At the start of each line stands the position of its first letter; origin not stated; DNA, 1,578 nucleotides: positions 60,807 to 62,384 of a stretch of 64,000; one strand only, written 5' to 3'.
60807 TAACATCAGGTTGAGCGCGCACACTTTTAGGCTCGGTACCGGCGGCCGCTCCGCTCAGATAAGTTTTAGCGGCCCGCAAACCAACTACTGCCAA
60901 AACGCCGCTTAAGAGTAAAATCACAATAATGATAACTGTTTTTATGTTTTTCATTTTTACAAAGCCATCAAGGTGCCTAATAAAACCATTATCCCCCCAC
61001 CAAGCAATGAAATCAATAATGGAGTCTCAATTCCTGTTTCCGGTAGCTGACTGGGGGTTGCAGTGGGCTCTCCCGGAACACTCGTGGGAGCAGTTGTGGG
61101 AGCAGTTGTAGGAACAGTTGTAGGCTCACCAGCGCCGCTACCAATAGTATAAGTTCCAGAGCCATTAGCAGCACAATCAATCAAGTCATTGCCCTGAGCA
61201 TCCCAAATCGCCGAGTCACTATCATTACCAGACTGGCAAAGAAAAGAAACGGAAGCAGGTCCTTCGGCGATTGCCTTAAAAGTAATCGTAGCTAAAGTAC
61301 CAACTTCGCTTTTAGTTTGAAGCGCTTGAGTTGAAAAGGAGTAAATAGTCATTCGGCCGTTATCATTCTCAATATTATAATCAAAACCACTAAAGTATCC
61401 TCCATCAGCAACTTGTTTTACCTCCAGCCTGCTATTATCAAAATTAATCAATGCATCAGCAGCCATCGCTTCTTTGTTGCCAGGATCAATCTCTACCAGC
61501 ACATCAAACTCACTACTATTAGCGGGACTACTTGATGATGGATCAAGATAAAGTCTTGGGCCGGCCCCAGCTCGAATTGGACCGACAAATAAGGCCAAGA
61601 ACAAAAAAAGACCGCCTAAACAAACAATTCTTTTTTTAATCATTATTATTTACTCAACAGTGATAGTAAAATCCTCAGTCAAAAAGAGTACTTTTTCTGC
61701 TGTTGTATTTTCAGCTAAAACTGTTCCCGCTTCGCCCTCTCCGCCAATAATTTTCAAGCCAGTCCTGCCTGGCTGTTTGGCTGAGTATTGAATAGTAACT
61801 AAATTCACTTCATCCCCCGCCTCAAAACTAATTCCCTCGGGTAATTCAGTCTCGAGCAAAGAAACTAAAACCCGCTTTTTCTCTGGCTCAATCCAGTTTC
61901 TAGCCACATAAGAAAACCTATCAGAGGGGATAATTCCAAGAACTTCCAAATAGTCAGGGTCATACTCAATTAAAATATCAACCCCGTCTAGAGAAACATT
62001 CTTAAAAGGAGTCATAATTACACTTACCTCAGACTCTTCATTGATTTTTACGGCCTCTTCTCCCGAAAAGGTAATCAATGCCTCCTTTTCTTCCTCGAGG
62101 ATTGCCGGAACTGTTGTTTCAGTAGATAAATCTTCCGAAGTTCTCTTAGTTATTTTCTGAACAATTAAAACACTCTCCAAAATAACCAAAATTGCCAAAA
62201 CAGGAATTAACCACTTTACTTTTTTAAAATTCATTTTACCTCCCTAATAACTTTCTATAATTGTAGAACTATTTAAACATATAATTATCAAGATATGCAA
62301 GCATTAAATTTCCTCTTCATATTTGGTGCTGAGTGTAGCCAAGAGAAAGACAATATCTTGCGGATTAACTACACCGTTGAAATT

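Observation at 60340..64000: Five-gene cohesin/dockerin cluster, one member carrying an LPETG sortase motif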

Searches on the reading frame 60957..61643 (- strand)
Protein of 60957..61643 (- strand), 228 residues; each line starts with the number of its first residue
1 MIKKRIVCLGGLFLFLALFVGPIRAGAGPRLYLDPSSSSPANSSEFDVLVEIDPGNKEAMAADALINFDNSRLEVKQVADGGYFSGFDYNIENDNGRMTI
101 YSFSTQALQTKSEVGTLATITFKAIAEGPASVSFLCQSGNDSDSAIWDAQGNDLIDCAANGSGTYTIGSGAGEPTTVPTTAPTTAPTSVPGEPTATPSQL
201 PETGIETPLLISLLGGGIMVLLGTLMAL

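Call 3: search_protein_families(library=pfam, proteins=[window:60957-61643:-], max_evalue=1)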
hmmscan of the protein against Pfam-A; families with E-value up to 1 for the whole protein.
window:60957-61643:- (228 aa): 1 family
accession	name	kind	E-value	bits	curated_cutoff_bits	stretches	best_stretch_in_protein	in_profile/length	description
PF00963.24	Cohesin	-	1.5e-09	38.6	24.1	1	41-131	11-108/139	Cohesin domain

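Call 25: search_solved_structures(query=A3, max_evalue=1)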
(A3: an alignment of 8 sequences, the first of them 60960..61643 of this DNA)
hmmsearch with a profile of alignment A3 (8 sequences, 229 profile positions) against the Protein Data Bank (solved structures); distinct sequences matched with E-value up to 1: 4.
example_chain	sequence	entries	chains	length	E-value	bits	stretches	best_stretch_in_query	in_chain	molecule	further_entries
1ykg_A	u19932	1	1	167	0.17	14.7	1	118-157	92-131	Sulfite reductase [NADPH] flavoprotein alpha-component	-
3ul4_A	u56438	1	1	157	0.44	13.3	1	43-112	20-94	Cellulosome-anchoring protein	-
1vef_A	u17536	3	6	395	0.6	12.9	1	145-188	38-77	Acetylornithine/acetyl-lysine aminotransferase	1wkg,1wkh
6efv_A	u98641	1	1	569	0.79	12.5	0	118-157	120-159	Sulfite reductase [NADPH] flavoprotein alpha-component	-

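Call 47: search_protein_families(library=ncbifam, proteins=[window:60960-61643:-], max_evalue=1)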
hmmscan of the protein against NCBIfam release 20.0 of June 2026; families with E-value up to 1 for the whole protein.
window:60960-61643:- (228 aa): 2 families
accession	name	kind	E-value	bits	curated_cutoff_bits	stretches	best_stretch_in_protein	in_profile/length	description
NF053819.1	EF0750_LPXTG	subfamily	0.0037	17.7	47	1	174-225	47-98/105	EF2685/EF0750 family sortase-dependent surface protein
NF010443.0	PRK13869.1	subfamily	0.084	11.6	446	1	33-126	158-242/405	plasmid-partitioning protein RepA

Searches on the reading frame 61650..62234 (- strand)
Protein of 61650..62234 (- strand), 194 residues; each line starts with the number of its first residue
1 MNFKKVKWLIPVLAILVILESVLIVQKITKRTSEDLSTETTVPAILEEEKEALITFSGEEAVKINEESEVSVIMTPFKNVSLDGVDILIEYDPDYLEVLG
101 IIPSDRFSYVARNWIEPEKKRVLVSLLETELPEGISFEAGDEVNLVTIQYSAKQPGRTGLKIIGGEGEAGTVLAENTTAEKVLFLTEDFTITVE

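Call 3: search_protein_families(library=pfam, proteins=[window:61650-62234:-], max_evalue=1)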
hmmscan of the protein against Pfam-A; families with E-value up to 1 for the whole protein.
window:61650-62234:- (194 aa): 0 families

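Call 24: search_solved_structures(query=A2, max_evalue=10, show_alignments=1)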
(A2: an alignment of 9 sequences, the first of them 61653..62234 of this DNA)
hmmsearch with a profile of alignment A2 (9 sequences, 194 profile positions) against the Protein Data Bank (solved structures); distinct sequences matched with E-value up to 10: 18.
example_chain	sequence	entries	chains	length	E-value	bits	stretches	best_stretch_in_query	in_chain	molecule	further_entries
9g8s_q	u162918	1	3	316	0.046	16.7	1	126-157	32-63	XkdQ-related protein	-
2ozn_A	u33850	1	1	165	0.047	16.6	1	48-132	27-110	O-GlcNAcase nagJ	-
2jh2_A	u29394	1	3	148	0.069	16.1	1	50-132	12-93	O-GLCNACASE NAGJ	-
2o4e_A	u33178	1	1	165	0.071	16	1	50-132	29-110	O-GlcNAcase nagJ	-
1anu_A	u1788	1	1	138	0.51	13.3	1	87-107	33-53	COHESIN-2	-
2ccl_A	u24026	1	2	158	0.59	13.1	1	87-107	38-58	CELLULOSOMAL SCAFFOLDING PROTEIN A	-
1ohz_A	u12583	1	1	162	0.61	13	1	87-107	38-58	CELLULOSOMAL SCAFFOLDING PROTEIN A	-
8q2p_A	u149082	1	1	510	0.73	12.8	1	116-164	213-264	Apolipoprotein N-acyltransferase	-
6q3a_A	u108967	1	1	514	0.74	12.7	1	116-164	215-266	Apolipoprotein N-acyltransferase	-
5xhq_A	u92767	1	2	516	0.74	12.7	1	116-164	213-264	Apolipoprotein N-acyltransferase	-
5vrh_A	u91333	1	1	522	0.75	12.7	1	116-164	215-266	Apolipoprotein N-acyltransferase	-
5vrg_A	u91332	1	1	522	0.75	12.7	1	116-164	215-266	Apolipoprotein N-acyltransferase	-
6nwr_A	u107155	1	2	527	0.76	12.7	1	116-164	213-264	Apolipoprotein N-acyltransferase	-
8b0m_A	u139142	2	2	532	0.77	12.7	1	116-164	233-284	Apolipoprotein N-acyltransferase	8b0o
5n6l_A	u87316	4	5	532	0.77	12.7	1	116-164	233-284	Apolipoprotein N-acyltransferase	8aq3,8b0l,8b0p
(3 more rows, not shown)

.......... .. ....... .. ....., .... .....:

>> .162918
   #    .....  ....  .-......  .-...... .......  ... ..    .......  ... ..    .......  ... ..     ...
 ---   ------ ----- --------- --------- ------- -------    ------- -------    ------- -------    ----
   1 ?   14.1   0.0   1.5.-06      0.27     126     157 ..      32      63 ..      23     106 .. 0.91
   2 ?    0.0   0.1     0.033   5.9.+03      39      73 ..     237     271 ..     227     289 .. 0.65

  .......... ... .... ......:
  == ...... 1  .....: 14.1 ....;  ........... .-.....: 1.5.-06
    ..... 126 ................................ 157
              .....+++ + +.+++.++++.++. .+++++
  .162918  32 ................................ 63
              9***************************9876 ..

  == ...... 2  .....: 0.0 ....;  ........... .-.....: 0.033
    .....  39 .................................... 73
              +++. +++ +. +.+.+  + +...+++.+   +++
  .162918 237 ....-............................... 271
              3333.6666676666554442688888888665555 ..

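Call 32: find_homologous_proteins(query=window:61653-62234:-, max_evalue=0.01)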
Query window:61653-62234:- (194 aa): 22 proteins with E <= 0.01 among 384 candidates.
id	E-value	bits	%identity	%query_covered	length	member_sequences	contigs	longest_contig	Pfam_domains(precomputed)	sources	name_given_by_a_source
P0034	6.0e-115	399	100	100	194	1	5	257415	-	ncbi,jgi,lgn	-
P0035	6.9e-72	259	61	100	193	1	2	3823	-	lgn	-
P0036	6.6e-69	249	59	99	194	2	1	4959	-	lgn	-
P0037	1.9e-68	248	58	100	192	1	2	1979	-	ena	-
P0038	1.4e-67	245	57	100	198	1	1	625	-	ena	-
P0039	8.6e-67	242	58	100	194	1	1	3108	-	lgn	-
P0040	7.9e-66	239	56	99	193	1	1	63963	-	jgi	-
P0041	6.5e-63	230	58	100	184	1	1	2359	-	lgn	-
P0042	1.5e-62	229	54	100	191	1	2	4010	-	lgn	-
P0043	2.0e-62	228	62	100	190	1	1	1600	-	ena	-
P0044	3.3e-62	228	57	100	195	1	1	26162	PF00963.25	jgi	-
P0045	1.7e-61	225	58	99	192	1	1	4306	-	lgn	-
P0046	1.2e-60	223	55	100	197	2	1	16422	-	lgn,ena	-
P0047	3.1e-57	211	53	99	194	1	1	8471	-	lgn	-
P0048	9.8e-57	210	54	93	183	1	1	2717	-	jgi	-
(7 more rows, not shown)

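Call 35: search_protein_families(library=pfam, alignment_id=A5, max_evalue=1)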
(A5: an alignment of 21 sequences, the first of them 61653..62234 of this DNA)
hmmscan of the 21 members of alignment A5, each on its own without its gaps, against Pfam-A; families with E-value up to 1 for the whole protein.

A. member 1, window:61653-62234:- (194 aa): 0 families

B. families by the number of members that match (of 21 scanned): 9 families
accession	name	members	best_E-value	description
PF00963.24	Cohesin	15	3.7e-06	Cohesin domain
PF23536.1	TraK_C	2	0.026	TraK C-terminal domain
PF21437.2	CbiG-like_linker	1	0.063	CbiG-like, linker domain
PF15102.11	TMEM154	1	0.072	TMEM154 protein family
PF13307.12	Helicase_C_2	1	0.093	Helicase C-terminal domain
PF20082.4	DUF6476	1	0.15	Family of unknown function (DUF6476)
PF19461.4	DUF5998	1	0.16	Family of unknown function (DUF5998)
PF20396.3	DUF6689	1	0.19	Family of unknown function (DUF6689)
PF00704.34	Glyco_hydro_18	1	0.19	Glycosyl hydrolases family 18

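Call 39: predict_structure(alignment_id=A5)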
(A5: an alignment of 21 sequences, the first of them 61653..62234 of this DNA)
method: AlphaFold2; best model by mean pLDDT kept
length: 194 residues; sequences in the alignment: 21
mean_pLDDT: 83.5   pTM: 0.70
mean pLDDT of the five models: 83.5, 83.2, 82.7, 82.2, 81.0
residues with pLDDT >= 90: 130; 70-90: 18; 50-70: 21; < 50: 25
segments of 3 or more residues with pLDDT < 50: 26-47
pLDDT, mean of each block of 10 residues (from residue 1): 56 67 48 35 50 96 97 96 96 98 96 97 96 94 97 97 87 86 94 96
secondary structure, 60 per line:
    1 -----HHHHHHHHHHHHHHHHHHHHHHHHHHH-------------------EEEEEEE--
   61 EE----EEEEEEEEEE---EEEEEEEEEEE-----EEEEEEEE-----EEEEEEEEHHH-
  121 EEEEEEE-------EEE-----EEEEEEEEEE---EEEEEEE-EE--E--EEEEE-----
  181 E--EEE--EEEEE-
elements in order: H6-32 E52-58 E67-76 E80-90 E96-103 E109-116 E121-127 E135-137 E143-152 E156-162 E171-175 E184-186 E189-193

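Call 42: fold_search(model_id=the predicted structure, library=pdb)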
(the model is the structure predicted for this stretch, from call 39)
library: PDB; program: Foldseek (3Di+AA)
matches with E <= 10: 1997; with E <= 0.001: 91
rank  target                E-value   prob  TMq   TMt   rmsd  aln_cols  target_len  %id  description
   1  6kgf_C                2.9e-09  1.00  0.60  0.77   2.6       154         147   12  Crystal structure of CaDoc0917(R16D)-CaCohA2 complex at pH 8.2 (released 2020-07-08)
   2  3kcp_A                2.9e-09  1.00  0.56  0.37   3.6       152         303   17  Crystal structure of interacting Clostridium thermocellum multimodular components (released 2010-02-09)
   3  2ccl_A                4.5e-09  1.00  0.53  0.67   3.6       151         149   19  THE S45A, T46A MUTANT OF THE TYPE I COHESIN-DOCKERIN COMPLEX FROM THE CELLULOSOME OF CLOSTRIDIUM THERMOCELLUM (released 2007-02-13)
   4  6kge_A                6.3e-09  1.00  0.60  0.80   2.4       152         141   12  Crystal structure of CaDoc0917(R16D)-CaCohA2 complex at pH 5.5 (released 2020-07-08)
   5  4fl4_C                7.0e-09  1.00  0.58  0.38   3.2       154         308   17  Scaffoldin conformation and dynamics revealed by a ternary complex from the Clostridium thermocellum cellulosome (released 2012-06-27)
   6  6kgc_A                8.2e-09  1.00  0.58  0.76   2.8       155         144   11  Crystal structure of CaDoc0917(R49D)-CaCohA2 complex at pH 5.4 (released 2020-07-08)
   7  6kgd_A                8.7e-09  1.00  0.59  0.77   2.6       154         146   12  Crystal structure of CaDoc0917(R49D)-CaCohA2 complex at pH 8.0 (released 2020-07-08)
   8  4fl4_I                9.2e-09  1.00  0.57  0.38   3.4       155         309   17  Scaffoldin conformation and dynamics revealed by a ternary complex from the Clostridium thermocellum cellulosome (released 2012-06-27)
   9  5lxv_C                9.2e-09  1.00  0.58  0.64   4.4       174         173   14  Crystal structure of Ruminococcus flavefaciens scaffoldin C cohesin in complex with a dockerin from an uncharacterized (released 2016-10-19)
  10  6kgf_A                1.4e-08  1.00  0.59  0.78   2.5       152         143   12  Crystal structure of CaDoc0917(R16D)-CaCohA2 complex at pH 8.2 (released 2020-07-08)
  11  5lxv_A                1.4e-08  1.00  0.57  0.63   4.4       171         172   15  Crystal structure of Ruminococcus flavefaciens scaffoldin C cohesin in complex with a dockerin from an uncharacterized (released 2016-10-19)
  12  4fl4_L                1.5e-08  1.00  0.56  0.37   3.6       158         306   16  Scaffoldin conformation and dynamics revealed by a ternary complex from the Clostridium thermocellum cellulosome (released 2012-06-27)
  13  1ohz_A                1.9e-08  1.00  0.56  0.75   3.2       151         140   18  Cohesin-Dockerin complex from the cellulosome of Clostridium thermocellum (released 2003-11-20)
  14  4ums                  2.1e-08  1.00  0.56  0.68   3.7       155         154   13  The crystal structure of the seventh ScaB type I cohesin from Pseudobacteroides cellulosolvens (released 2015-05-06)
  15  3ul4_A                2.4e-08  1.00  0.59  0.78   3.2       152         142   17  Crystal structure of Coh-OlpA(Cthe_3080)-Doc918(Cthe_0918) complex: A novel type I Cohesin-Dockerin complex from Clost (released 2012-11-28)
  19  2jh2_A                7.6e-08  1.00  0.52  0.72   3.5       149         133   17  X-ray crystal structure of a cohesin-like module from Clostridium perfringens (released 2007-11-06)
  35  2vo8                  5.1e-07  1.00  0.57  0.79   3.2       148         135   13  Cohesin module from Clostridium perfringens ATCC13124 family 33 glycoside hydrolase. (released 2008-09-02)
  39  2jh2_B                9.3e-07  1.00  0.50  0.68   3.9       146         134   20  X-ray crystal structure of a cohesin-like module from Clostridium perfringens (released 2007-11-06)
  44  2jh2_C                1.4e-06  1.00  0.48  0.68   3.9       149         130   19  X-ray crystal structure of a cohesin-like module from Clostridium perfringens (released 2007-11-06)
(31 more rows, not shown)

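Call 47: search_protein_families(library=ncbifam, proteins=[window:61653-62234:-], max_evalue=1)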
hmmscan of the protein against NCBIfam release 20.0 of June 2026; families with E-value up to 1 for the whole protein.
window:61653-62234:- (194 aa): 0 families
